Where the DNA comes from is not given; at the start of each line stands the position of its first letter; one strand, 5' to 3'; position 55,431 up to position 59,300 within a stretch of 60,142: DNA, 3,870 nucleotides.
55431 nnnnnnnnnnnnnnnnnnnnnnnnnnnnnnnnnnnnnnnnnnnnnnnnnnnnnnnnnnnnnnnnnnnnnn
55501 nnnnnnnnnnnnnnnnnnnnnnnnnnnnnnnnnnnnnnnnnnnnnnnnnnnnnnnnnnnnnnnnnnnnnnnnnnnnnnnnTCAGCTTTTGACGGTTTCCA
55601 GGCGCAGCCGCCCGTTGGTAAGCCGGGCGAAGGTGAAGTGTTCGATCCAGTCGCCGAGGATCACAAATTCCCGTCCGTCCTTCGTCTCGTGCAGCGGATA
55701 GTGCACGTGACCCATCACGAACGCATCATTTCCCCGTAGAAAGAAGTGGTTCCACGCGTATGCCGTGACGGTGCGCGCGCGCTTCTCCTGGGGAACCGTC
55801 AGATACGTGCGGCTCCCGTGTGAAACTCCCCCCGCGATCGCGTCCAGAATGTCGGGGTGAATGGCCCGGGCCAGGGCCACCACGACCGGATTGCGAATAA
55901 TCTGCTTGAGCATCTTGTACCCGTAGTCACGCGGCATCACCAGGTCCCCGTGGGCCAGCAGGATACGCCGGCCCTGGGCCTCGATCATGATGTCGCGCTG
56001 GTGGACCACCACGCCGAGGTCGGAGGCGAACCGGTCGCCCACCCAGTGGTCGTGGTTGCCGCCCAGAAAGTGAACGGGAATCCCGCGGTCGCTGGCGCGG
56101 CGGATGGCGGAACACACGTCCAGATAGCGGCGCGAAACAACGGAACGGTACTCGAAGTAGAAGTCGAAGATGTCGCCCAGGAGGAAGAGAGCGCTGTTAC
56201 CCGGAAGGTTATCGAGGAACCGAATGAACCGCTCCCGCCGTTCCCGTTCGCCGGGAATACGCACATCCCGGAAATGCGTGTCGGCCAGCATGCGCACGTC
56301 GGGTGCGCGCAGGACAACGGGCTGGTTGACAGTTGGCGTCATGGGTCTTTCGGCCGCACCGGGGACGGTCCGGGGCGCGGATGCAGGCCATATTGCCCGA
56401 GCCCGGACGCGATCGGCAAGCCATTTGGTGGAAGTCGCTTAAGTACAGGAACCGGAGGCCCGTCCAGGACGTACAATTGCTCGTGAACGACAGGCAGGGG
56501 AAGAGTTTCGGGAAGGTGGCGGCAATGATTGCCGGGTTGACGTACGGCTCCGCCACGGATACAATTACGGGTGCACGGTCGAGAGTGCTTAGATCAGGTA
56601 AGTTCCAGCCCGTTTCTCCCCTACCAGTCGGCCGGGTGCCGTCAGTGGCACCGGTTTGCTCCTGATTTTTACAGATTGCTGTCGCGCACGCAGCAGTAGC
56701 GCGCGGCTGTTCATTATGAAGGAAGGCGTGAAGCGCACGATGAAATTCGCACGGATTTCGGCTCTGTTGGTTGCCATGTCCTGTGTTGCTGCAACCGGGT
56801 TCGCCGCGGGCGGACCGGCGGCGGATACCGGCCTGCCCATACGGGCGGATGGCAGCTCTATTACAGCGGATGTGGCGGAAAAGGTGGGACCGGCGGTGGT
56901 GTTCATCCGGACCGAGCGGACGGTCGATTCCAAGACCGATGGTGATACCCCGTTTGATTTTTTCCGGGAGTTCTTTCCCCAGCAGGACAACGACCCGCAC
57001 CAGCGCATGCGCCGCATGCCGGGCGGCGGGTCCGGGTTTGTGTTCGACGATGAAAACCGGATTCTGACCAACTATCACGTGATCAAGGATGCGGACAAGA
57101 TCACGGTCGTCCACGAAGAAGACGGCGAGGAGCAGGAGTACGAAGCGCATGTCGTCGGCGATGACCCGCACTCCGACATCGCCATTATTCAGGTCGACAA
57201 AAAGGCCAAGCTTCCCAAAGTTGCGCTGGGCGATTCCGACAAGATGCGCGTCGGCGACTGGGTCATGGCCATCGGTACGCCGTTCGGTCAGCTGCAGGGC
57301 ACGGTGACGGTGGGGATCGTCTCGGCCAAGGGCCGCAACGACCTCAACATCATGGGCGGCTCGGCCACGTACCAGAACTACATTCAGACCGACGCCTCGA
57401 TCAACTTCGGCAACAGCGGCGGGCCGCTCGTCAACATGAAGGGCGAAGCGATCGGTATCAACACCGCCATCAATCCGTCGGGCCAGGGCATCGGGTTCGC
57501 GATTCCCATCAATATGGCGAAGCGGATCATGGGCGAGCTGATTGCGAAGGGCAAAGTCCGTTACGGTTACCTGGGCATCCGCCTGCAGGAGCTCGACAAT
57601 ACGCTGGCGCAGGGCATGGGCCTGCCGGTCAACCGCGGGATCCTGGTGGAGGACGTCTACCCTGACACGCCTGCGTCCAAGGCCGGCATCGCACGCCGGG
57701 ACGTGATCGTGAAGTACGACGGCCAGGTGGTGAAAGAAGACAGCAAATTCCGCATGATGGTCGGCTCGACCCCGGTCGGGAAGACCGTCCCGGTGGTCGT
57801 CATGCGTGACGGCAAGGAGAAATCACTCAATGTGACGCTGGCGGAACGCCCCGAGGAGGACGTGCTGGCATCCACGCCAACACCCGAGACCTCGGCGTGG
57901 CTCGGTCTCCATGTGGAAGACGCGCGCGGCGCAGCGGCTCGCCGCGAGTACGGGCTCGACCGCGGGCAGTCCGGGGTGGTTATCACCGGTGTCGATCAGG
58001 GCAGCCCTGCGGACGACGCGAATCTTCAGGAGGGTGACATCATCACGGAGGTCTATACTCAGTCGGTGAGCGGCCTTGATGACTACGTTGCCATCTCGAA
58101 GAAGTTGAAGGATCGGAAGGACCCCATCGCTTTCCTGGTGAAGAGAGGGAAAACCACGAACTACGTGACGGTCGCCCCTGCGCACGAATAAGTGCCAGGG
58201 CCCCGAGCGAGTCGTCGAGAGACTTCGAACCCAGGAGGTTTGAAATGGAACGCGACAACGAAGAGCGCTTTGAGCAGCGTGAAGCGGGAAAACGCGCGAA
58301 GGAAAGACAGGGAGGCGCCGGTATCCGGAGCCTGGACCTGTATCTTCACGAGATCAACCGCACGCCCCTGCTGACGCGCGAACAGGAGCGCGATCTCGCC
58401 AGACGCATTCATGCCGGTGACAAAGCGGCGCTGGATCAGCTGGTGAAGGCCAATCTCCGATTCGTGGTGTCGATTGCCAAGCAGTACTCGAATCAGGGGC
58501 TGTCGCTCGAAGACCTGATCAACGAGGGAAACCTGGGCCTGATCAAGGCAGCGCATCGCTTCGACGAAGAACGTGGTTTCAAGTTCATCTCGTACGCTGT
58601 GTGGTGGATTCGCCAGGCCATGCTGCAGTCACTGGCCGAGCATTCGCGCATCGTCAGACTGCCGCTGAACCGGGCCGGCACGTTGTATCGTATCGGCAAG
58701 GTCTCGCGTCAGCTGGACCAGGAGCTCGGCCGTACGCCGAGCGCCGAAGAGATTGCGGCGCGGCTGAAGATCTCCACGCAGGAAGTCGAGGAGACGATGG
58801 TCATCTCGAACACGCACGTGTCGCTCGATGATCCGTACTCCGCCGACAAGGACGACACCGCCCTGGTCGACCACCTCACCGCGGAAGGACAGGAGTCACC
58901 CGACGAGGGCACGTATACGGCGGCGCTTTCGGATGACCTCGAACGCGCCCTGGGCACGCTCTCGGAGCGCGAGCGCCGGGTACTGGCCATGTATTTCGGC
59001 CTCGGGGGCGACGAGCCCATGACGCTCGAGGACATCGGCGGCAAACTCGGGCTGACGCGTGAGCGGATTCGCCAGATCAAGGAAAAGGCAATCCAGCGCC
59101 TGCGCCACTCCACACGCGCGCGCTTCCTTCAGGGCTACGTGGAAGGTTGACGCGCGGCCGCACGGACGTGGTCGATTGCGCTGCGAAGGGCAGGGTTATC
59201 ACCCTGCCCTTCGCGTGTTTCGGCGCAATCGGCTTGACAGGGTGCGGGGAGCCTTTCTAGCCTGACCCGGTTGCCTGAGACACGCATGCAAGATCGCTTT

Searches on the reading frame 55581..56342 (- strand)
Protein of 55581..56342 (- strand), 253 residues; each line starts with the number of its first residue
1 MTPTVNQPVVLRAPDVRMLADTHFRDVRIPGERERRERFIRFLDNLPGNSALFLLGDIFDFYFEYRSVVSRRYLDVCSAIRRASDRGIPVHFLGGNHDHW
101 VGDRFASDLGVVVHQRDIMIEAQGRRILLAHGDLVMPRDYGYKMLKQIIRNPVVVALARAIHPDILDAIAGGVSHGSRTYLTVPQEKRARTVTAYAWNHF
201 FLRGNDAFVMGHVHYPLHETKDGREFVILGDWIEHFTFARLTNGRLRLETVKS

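Call 92: search_protein_families(library=pfam, proteins=[window:55581-56342:-], max_evalue=0.001)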
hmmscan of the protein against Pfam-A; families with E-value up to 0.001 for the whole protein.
window:55581-56342:- (253 aa): 2 families
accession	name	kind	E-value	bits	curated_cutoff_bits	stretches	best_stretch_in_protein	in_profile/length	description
PF00149.33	Metallophos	-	2.6e-08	35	21.5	1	19-215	6-190/191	Calcineurin-like phosphoesterase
PF12850.12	Metallophos_2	-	2.7e-06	27.9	27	0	18-138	5-91/154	Calcineurin-like phosphoesterase superfamily domain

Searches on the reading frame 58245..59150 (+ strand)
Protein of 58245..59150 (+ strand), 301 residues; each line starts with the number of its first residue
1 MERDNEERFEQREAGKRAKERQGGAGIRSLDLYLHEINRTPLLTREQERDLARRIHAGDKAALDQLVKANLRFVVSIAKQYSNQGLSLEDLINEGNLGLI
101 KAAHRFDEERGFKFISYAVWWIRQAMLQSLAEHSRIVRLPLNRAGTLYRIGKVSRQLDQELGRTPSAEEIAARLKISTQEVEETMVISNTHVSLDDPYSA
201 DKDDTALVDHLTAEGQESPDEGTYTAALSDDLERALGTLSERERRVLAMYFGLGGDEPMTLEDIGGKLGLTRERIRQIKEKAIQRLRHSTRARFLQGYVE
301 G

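Call 92: search_protein_families(library=pfam, proteins=[window:58245-59150:+], max_evalue=0.001)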
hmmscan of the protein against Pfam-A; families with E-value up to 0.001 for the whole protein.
window:58245-59150:+ (301 aa): 4 families
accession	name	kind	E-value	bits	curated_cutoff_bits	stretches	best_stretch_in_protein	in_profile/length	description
PF04542.20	Sigma70_r2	-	3.2e-21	75.3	24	1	66-135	1-70/71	Sigma-70 region 2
PF04545.22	Sigma70_r4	-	7.6e-20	70.6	24.1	1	235-288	1-50/50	Sigma-70, region 4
PF04539.22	Sigma70_r3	-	6.3e-18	65.1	25.3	1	147-221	3-76/78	Sigma-70 region 3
PF00140.25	Sigma70_r1_2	-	1.1e-15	57.7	22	1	29-61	2-34/34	Sigma-70 factor, region 1.2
